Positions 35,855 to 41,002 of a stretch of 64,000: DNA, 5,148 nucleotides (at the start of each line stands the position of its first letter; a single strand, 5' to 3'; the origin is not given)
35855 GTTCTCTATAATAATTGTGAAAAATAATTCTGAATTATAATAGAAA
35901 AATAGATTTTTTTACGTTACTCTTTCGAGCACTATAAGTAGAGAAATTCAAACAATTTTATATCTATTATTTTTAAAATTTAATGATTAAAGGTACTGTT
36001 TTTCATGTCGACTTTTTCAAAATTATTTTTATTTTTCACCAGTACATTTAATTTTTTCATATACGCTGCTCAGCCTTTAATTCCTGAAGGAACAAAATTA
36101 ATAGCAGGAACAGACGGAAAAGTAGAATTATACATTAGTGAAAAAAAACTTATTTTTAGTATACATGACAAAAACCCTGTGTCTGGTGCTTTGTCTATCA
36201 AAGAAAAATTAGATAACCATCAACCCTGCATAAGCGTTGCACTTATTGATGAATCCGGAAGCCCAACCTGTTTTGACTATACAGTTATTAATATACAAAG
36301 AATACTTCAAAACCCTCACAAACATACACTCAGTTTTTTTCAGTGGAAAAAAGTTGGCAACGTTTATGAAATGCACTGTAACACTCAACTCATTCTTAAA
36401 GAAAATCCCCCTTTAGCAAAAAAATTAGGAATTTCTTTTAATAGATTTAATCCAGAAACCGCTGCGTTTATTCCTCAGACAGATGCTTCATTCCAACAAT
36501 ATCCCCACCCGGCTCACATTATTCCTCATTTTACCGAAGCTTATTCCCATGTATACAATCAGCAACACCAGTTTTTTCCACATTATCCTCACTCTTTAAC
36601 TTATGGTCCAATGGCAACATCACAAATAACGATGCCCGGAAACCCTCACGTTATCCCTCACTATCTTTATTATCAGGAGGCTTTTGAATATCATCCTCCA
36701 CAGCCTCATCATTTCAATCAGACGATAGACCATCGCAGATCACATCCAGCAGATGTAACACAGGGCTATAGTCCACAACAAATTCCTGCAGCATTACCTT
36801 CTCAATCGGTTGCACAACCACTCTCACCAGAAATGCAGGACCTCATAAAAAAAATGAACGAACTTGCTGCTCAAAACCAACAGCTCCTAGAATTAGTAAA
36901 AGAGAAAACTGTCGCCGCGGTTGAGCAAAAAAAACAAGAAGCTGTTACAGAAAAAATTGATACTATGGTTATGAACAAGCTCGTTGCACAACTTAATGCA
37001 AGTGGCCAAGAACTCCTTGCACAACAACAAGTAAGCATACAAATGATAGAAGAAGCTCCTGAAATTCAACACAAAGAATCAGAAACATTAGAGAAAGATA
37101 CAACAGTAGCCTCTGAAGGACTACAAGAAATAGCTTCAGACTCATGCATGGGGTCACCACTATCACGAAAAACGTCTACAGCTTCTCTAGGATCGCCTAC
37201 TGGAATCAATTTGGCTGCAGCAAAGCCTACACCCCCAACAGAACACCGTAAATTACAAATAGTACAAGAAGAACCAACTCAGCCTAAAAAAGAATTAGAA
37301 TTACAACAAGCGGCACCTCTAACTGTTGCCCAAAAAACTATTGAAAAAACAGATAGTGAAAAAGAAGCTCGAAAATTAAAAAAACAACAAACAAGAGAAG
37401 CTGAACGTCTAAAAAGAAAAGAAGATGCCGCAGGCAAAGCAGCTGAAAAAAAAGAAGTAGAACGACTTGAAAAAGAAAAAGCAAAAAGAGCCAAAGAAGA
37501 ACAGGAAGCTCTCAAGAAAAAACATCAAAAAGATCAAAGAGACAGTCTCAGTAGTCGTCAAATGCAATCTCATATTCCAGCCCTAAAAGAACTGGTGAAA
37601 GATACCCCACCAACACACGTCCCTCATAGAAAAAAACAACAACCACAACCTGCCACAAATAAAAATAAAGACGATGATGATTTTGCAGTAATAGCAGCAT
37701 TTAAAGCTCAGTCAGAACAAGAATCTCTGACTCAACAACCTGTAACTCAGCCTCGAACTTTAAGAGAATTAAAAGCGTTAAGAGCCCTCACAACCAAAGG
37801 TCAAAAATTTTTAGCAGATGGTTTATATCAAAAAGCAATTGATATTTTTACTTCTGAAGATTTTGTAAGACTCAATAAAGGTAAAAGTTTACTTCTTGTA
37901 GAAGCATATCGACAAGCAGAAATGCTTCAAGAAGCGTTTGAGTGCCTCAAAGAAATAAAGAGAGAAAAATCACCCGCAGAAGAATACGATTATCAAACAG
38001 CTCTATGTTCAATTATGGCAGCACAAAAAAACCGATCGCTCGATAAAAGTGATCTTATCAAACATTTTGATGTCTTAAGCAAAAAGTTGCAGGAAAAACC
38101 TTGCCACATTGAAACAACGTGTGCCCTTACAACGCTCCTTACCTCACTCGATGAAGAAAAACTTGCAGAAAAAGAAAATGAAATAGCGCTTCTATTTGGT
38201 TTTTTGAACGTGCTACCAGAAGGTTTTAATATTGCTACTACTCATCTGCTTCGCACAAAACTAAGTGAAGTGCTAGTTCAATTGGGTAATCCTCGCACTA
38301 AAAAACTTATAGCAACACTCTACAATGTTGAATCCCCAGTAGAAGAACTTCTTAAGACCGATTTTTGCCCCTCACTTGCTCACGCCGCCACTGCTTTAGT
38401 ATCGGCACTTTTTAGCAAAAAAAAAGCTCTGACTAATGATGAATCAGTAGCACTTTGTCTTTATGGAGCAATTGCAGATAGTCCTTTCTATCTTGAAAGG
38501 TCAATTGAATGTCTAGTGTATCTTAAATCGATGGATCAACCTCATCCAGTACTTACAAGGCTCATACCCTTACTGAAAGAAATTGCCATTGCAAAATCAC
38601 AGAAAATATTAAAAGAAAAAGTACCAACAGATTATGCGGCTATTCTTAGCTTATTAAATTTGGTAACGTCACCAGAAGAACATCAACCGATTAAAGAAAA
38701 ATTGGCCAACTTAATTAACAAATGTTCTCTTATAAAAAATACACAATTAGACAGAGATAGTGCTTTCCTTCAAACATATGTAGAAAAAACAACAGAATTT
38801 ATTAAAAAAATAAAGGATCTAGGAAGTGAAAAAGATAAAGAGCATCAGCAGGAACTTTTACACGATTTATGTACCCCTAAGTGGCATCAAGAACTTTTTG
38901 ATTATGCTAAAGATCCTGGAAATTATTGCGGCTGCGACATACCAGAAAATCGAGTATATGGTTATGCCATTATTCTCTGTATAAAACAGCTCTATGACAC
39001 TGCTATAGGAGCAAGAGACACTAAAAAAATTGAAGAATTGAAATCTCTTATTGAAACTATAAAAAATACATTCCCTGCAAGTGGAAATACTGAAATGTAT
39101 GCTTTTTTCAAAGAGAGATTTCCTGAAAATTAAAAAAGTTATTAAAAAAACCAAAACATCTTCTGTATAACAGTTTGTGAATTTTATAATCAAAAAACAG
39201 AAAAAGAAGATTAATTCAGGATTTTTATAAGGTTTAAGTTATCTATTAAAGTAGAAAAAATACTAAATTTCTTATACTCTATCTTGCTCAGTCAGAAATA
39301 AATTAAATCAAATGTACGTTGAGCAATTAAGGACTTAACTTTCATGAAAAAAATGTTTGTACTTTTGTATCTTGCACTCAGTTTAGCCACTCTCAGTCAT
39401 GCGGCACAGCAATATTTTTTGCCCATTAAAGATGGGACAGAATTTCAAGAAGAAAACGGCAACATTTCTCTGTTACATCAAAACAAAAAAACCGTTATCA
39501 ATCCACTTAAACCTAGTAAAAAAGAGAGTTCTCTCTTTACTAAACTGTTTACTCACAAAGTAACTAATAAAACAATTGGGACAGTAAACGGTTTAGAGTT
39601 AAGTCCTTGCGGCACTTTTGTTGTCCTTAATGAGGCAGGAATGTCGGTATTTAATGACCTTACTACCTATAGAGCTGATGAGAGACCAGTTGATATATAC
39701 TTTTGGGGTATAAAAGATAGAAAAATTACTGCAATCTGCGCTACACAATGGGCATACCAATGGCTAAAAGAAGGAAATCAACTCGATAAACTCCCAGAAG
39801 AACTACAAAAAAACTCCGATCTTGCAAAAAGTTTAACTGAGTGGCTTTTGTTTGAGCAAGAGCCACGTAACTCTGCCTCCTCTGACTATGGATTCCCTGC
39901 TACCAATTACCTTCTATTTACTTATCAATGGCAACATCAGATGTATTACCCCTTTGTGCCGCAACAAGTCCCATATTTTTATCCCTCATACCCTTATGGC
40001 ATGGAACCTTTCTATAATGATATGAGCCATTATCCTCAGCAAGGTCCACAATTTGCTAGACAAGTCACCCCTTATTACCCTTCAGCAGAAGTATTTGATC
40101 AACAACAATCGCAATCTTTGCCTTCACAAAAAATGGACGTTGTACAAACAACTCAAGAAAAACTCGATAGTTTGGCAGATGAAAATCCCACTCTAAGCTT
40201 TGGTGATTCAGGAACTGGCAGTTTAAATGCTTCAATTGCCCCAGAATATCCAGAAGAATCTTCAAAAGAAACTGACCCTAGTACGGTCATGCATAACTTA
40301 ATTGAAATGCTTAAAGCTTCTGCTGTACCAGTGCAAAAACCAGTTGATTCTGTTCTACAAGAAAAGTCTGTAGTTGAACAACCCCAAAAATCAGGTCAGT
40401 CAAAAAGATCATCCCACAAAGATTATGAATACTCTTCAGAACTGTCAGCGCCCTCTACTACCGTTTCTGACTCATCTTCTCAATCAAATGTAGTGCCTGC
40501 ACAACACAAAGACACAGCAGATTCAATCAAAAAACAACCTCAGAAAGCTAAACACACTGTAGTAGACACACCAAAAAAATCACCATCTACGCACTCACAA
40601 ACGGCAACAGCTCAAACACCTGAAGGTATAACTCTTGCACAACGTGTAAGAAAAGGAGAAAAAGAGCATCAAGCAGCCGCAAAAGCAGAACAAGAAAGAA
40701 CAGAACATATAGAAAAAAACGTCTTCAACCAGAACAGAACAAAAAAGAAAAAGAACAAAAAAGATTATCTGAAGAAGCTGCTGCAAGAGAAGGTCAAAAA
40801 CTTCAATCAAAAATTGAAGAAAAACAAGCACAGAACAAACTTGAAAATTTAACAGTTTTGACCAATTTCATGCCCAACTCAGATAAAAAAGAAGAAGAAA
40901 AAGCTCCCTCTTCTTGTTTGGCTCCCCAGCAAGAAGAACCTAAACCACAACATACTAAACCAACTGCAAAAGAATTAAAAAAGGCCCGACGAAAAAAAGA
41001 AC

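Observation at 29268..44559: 15-kb array of four paralogous, secreted, modular giant proteins with no family I recognise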

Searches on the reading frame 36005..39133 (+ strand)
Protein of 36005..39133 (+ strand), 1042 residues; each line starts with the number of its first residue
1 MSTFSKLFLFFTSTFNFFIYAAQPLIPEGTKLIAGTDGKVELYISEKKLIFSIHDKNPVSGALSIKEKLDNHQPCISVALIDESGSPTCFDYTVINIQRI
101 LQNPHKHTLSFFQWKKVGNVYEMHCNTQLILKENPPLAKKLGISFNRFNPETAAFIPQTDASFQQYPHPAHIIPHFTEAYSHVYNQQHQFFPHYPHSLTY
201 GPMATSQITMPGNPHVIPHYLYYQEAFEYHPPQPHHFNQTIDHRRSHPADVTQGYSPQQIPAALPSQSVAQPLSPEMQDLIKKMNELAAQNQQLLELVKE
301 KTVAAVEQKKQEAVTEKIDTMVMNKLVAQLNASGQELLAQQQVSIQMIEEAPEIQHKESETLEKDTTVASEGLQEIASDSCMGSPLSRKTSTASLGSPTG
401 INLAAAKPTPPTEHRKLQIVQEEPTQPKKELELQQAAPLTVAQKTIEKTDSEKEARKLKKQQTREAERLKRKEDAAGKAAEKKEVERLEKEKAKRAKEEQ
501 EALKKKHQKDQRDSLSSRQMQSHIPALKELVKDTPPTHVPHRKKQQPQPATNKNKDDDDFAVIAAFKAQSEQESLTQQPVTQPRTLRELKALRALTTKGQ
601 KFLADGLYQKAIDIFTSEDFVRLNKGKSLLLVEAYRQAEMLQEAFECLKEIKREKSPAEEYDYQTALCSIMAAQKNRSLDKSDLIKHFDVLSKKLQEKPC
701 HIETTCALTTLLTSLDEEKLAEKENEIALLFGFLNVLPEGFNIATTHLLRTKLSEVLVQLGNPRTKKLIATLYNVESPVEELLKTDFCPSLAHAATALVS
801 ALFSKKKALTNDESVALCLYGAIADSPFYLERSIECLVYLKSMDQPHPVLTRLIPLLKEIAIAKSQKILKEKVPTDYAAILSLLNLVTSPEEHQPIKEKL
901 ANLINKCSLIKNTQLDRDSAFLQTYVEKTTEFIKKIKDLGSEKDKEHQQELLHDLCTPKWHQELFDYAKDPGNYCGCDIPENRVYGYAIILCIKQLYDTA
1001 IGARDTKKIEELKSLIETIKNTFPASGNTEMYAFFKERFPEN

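Call 6: search_protein_families(library=pfam, proteins=[window:36005-39133:+], max_evalue=1)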
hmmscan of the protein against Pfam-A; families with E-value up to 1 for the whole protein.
window:36005-39133:+ (1042 aa): 1 family
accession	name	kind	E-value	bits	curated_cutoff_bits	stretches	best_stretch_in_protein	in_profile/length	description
PF01535.26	PPR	-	0.31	11.8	25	0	631-654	6-29/31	PPR repeat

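Call 7: search_protein_families(library=ncbifam, proteins=[window:36005-39133:+], max_evalue=1)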
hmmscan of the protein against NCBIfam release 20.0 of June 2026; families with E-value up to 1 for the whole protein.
window:36005-39133:+ (1042 aa): 0 families

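Call 12: list_cluster_members(proteins=[P0001, window:36005-39133:+, window:45234-46610:-, window:27830-29038:-])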
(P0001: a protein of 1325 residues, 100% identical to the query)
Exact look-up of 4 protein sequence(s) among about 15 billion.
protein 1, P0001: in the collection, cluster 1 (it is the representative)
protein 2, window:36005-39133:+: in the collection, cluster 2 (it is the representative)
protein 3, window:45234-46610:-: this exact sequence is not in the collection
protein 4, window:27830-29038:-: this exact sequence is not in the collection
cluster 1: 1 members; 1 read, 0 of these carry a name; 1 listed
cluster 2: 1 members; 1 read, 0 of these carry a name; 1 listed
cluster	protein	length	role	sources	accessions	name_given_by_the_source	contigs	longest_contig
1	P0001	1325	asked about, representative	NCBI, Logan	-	-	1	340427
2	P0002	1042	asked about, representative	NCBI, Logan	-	-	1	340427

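Call 84: search_protein_families(library=phrogs, proteins=[window:36005-39133:+], max_evalue=0.01)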
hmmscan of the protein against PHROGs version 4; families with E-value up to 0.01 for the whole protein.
window:36005-39133:+ (1042 aa): 0 families

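Call 85: search_protein_families(library=padloc, proteins=[window:36005-39133:+], max_evalue=0.01)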
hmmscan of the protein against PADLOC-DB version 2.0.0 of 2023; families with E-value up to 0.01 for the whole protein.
window:36005-39133:+ (1042 aa): 0 families

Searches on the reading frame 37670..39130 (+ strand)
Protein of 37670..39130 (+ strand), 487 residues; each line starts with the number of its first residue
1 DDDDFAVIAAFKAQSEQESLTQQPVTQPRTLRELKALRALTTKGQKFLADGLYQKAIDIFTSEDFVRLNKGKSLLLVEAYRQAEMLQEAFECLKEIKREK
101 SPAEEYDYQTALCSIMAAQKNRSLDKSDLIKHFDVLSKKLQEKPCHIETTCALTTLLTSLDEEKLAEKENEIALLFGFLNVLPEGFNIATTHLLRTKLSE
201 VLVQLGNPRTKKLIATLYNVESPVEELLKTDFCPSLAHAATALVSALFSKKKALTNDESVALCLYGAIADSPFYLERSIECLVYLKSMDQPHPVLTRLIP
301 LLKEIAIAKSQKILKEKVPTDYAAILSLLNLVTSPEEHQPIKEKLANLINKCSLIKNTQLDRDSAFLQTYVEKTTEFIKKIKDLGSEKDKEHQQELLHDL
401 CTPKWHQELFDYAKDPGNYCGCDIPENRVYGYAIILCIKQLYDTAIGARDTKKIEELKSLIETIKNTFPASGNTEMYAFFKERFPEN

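Call 41: search_solved_structures(query=window:37670-39130:+, max_evalue=1)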
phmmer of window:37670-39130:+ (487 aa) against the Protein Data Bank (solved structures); distinct sequences matched with E-value up to 1: 1.
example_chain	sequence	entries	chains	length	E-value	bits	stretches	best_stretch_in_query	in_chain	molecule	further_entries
6t5l_A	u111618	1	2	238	0.0024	20.4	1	309-470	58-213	Subclass B1 metallo-beta-lactamase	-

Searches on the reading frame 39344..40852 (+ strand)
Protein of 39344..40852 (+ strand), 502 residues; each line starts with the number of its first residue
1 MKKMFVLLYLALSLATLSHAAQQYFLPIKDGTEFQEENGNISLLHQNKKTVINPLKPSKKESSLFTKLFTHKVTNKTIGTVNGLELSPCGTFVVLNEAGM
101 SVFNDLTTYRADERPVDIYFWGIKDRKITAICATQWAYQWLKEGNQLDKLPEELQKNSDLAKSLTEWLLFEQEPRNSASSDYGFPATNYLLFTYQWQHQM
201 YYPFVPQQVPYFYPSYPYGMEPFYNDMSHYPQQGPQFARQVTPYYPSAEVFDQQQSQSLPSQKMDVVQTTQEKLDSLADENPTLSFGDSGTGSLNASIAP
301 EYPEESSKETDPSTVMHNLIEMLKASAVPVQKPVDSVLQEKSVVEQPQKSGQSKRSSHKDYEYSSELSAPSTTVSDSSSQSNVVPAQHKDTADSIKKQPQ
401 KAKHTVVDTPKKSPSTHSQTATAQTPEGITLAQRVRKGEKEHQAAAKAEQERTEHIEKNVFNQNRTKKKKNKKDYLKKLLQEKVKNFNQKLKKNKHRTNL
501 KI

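Call 6: search_protein_families(library=pfam, proteins=[window:39344-40852:+], max_evalue=1)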
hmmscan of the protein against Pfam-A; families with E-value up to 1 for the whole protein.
window:39344-40852:+ (502 aa): 1 family
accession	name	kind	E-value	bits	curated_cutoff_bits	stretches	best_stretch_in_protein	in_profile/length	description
PF17616.7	US6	-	0.28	11.6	27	1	388-437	35-84/161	Viral unique short region 6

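Call 7: search_protein_families(library=ncbifam, proteins=[window:39344-40852:+], max_evalue=1)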
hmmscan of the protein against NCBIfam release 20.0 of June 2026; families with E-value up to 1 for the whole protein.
window:39344-40852:+ (502 aa): 0 families

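Call 84: search_protein_families(library=phrogs, proteins=[window:39344-40852:+], max_evalue=0.01)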
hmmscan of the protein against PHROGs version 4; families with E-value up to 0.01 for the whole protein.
window:39344-40852:+ (502 aa): 0 families

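Call 85: search_protein_families(library=padloc, proteins=[window:39344-40852:+], max_evalue=0.01)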
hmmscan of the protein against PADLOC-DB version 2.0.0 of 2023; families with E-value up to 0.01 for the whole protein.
window:39344-40852:+ (502 aa): 0 families
